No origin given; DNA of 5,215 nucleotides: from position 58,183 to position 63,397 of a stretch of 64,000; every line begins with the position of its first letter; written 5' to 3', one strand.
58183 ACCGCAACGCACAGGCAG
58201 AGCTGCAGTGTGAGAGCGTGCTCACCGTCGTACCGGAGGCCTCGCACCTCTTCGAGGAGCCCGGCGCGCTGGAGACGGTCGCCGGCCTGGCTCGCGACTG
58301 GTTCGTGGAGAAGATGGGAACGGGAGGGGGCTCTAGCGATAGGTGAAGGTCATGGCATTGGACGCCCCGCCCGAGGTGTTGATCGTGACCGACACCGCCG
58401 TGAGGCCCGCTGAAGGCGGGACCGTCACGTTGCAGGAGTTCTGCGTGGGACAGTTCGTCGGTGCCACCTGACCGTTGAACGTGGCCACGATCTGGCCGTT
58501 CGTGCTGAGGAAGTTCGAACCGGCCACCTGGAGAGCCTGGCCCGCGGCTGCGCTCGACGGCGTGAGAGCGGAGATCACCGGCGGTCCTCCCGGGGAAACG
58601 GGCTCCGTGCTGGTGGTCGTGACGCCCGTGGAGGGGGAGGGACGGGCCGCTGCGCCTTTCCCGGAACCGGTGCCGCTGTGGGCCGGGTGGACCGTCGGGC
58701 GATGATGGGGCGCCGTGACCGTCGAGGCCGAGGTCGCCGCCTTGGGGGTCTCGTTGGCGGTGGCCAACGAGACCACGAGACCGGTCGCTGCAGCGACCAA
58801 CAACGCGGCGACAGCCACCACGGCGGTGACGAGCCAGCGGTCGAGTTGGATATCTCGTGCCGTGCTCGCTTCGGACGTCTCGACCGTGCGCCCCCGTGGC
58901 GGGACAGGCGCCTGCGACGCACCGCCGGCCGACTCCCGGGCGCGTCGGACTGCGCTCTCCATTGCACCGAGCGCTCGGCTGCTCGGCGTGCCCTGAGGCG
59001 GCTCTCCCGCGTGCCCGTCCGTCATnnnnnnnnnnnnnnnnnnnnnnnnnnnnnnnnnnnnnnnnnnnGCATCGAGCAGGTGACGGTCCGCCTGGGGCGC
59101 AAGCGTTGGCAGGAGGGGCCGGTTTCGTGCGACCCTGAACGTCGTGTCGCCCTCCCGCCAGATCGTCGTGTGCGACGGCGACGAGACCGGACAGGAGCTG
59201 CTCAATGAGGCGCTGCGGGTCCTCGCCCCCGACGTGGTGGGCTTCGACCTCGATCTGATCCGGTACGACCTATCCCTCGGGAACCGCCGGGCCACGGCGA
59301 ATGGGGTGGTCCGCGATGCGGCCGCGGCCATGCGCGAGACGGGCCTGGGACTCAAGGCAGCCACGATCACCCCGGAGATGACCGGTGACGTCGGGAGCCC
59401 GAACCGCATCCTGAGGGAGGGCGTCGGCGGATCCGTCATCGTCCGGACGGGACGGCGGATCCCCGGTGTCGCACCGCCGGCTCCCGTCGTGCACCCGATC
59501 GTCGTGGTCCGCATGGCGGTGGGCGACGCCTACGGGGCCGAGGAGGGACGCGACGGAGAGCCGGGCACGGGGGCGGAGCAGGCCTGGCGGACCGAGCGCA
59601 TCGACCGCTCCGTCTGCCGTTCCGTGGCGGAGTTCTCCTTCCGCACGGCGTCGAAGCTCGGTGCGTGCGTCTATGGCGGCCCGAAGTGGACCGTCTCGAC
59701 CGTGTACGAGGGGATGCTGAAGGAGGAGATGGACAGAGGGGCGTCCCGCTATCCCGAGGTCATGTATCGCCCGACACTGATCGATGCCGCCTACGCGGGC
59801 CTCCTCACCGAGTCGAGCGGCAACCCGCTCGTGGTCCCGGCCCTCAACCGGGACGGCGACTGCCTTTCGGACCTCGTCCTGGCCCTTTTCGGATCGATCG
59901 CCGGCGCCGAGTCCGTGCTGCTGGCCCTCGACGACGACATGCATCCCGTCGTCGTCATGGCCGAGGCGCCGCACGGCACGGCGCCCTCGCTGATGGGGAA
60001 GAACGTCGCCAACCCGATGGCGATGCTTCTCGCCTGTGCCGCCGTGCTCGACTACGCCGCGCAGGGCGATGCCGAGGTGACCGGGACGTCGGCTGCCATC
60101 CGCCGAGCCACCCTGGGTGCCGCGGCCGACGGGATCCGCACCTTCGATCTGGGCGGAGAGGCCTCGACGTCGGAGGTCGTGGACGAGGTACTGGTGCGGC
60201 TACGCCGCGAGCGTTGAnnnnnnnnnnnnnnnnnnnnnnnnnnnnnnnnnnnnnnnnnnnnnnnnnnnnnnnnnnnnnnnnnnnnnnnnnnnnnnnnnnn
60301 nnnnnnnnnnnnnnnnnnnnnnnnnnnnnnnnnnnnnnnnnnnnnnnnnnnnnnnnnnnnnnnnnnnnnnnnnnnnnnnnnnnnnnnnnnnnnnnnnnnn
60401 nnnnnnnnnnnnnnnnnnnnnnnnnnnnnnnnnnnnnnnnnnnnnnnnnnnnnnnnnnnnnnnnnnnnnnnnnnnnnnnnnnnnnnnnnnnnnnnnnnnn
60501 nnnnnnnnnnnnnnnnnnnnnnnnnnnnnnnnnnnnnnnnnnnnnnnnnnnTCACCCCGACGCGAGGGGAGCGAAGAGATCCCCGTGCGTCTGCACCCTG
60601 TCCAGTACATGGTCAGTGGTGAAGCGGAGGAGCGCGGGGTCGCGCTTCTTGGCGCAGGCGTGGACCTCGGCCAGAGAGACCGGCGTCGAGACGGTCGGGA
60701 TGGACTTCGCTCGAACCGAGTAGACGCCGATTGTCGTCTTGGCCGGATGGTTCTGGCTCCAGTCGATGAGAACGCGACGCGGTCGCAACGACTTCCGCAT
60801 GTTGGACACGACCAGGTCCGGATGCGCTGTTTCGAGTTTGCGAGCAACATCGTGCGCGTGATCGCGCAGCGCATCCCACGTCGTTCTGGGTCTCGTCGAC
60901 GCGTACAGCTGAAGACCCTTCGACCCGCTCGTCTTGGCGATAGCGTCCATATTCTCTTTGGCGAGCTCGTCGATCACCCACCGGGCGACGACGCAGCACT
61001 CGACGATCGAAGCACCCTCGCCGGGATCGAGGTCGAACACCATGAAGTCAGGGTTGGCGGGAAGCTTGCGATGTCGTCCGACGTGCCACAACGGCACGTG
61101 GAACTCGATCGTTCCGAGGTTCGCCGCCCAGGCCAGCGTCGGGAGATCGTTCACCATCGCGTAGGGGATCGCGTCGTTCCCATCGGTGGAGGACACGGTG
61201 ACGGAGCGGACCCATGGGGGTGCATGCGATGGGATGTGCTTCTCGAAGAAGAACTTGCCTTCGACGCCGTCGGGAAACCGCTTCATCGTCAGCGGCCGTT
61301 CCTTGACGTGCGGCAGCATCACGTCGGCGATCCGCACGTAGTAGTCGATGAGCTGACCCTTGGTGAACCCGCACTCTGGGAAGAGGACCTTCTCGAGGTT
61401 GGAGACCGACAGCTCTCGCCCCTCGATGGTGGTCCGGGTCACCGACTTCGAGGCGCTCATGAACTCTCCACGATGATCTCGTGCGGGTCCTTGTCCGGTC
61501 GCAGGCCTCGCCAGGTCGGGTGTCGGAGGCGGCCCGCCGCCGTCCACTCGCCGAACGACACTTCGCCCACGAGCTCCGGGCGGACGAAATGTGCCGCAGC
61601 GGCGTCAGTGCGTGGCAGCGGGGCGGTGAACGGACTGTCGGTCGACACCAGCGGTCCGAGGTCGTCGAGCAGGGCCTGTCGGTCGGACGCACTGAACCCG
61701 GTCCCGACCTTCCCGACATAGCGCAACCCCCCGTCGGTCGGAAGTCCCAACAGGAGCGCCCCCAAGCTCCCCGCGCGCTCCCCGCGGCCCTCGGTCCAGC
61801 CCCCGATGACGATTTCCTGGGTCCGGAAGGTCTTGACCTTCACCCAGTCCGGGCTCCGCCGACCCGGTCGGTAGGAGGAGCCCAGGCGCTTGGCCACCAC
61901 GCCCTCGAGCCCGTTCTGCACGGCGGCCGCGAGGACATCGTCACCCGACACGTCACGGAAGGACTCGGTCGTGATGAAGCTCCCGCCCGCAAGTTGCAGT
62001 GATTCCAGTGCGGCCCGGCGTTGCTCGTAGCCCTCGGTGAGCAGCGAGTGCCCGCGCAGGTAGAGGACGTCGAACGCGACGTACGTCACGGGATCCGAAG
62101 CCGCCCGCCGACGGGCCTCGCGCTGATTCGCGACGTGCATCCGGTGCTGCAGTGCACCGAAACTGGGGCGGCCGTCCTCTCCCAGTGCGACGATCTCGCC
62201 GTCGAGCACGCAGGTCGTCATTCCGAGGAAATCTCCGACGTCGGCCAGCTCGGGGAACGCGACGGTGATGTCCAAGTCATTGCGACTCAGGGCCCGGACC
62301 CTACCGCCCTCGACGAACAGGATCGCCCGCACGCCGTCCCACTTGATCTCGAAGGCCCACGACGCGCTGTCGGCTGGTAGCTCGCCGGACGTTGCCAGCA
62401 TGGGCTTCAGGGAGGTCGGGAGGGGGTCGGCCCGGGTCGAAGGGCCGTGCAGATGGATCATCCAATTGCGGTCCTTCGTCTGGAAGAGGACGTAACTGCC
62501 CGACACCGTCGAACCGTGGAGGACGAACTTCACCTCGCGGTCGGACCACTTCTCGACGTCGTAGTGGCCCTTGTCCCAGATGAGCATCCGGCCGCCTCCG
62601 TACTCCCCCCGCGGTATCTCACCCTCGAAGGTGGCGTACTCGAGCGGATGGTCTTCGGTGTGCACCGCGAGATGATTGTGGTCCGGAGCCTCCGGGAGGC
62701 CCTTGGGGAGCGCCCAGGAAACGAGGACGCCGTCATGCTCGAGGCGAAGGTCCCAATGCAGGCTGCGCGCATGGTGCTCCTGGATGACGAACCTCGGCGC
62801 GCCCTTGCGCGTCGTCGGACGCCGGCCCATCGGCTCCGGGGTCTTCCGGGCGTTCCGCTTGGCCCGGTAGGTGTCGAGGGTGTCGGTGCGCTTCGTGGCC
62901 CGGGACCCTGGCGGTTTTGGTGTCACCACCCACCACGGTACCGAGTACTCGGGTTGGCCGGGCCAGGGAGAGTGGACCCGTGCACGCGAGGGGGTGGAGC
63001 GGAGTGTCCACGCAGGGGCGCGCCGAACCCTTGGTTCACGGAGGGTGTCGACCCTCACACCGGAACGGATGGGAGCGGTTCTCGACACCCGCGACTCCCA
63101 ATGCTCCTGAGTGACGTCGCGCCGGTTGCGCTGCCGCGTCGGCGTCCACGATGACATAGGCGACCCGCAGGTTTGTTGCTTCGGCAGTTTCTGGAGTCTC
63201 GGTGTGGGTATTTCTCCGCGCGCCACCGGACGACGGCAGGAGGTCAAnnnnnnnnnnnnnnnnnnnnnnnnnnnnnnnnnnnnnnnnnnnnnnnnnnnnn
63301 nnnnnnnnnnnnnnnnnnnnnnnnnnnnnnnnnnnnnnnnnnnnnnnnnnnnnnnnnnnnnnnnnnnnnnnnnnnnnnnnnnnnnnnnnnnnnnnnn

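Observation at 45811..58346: Divergent OFOR / gap-[NiFe]-hydrogenase super-locus: a compact 2-oxoacid-to-NAD(P)H-to-H2 electron-disposal module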

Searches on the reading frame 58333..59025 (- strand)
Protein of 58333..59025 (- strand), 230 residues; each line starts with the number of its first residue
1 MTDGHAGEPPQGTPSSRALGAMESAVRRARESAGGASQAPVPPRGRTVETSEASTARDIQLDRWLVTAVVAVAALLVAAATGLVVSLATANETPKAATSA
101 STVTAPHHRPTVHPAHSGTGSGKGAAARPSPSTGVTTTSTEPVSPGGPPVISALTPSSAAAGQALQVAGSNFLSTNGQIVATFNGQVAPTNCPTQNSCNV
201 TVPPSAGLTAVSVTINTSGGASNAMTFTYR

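Call 17: search_protein_families(library=pfam, proteins=[window:58333-59025:-], max_evalue=0.0001)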
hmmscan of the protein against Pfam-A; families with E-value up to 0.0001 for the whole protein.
window:58333-59025:- (230 aa): 1 family
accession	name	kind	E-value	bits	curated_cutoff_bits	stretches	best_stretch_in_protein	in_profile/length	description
PF01833.30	TIG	-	4.3e-08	33.5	20.9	1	149-229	1-84/84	IPT/TIG domain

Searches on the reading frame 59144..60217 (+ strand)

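Call 4: search_protein_families(library=pfam, proteins=[window:59144-60217:+], max_evalue=0.01)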
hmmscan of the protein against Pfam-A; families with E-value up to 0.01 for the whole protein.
window:59144-60217:+ (357 aa): 1 family
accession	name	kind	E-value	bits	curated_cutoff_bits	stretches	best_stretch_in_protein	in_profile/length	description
PF00180.25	Iso_dh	-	1.2e-43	150.1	27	1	6-349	1-348/348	Isocitrate/isopropylmalate dehydrogenase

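Call 75: search_protein_families(library=ncbifam, proteins=[window:59144-60217:+], max_evalue=1e-10)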
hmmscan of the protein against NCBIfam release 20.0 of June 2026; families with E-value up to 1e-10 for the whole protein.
window:59144-60217:+ (357 aa): 14 families
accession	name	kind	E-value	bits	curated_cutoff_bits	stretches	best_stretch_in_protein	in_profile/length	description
NF006673.0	PRK09222.1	equivalog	4.8e-29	101.7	509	1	4-344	4-326/482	NADP-dependent isocitrate dehydrogenase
TIGR02088.1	LEU3_arch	subfamily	1.3e-26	93.7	409.8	1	7-349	1-323/324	isopropylmalate/isohomocitrate dehydrogenases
NF006529.0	PRK08997.1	equivalog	8.7e-23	80.8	510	1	4-353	3-335/335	isocitrate dehydrogenase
NF006156.0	PRK08299.1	equivalog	9.3e-23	80.4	335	1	6-138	9-147/403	NADP-dependent isocitrate dehydrogenase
TIGR02924.1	ICDH_alpha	equivalog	3.1e-21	76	561.35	1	6-342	2-320/473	isocitrate dehydrogenase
TIGR02089.1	TTC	equivalog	4e-21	75.3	470.4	1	6-351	5-350/352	tartrate dehydrogenase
TIGR00175.1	mito_nad_idh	equivalog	7.2e-21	74.7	432.4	1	7-353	6-334/334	isocitrate dehydrogenase (NAD(+))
NF006048.0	PRK08194.1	equivalog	1.2e-20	73.9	501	1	7-355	6-351/352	tartrate dehydrogenase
NF040626.1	AksF2_Meth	equivalog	3.1e-20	72.7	540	1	6-354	3-331/333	homoisocitrate dehydrogenase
NF002898.0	PRK03437.1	equivalog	1.1e-18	67.6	393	1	4-352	4-344/347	3-isopropylmalate dehydrogenase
TIGR00169.1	leuB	equivalog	1.7e-18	66.7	353.2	1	119-349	127-345/349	3-isopropylmalate dehydrogenase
TIGR00127.1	nadp_idh_euk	equivalog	7.1e-18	64.3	397.15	0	6-134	8-142/409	isocitrate dehydrogenase (NADP(+))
NF040619.1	AksF_Meth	equivalog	5.1e-17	62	500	1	119-349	126-343/343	homoisocitrate dehydrogenase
NF040855.1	iso_homocit_dh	equivalog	5.2e-11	42.4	680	0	151-351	133-317/345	isocitrate--homoisocitrate dehydrogenase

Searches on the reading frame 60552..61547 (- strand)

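Call 17: search_protein_families(library=pfam, proteins=[window:60552-61547:-], max_evalue=0.0001)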
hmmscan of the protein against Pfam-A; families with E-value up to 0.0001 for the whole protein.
window:60552-61547:- (331 aa): 1 family
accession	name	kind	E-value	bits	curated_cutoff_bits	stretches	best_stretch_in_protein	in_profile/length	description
PF21686.3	LigD_Prim-Pol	-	7.8e-83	278.4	27.4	1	62-325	1-254/254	LigD, primase-polymerase domain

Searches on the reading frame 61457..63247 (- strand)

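Call 4: search_protein_families(library=pfam, proteins=[window:61457-63247:-], max_evalue=0.01)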
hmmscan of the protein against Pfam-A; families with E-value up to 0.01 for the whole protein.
window:61457-63247:- (596 aa): 4 families
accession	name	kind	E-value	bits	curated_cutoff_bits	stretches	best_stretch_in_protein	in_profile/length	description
PF13298.12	LigD_N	-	4.8e-39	133.3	31.1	1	156-255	1-106/107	DNA Ligase D 3'-phosphoesterase domain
PF01068.26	DNA_ligase_A_M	-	1.2e-33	116.9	26.2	1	293-472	18-204/204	ATP dependent DNA ligase domain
PF04679.21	DNA_ligase_A_C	-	3.1e-28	98.5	27.5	1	491-586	1-94/94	ATP dependent DNA ligase C terminal region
PF09414.15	RNA_ligase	-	0.01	16.5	27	0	297-471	3-170/171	RNA ligase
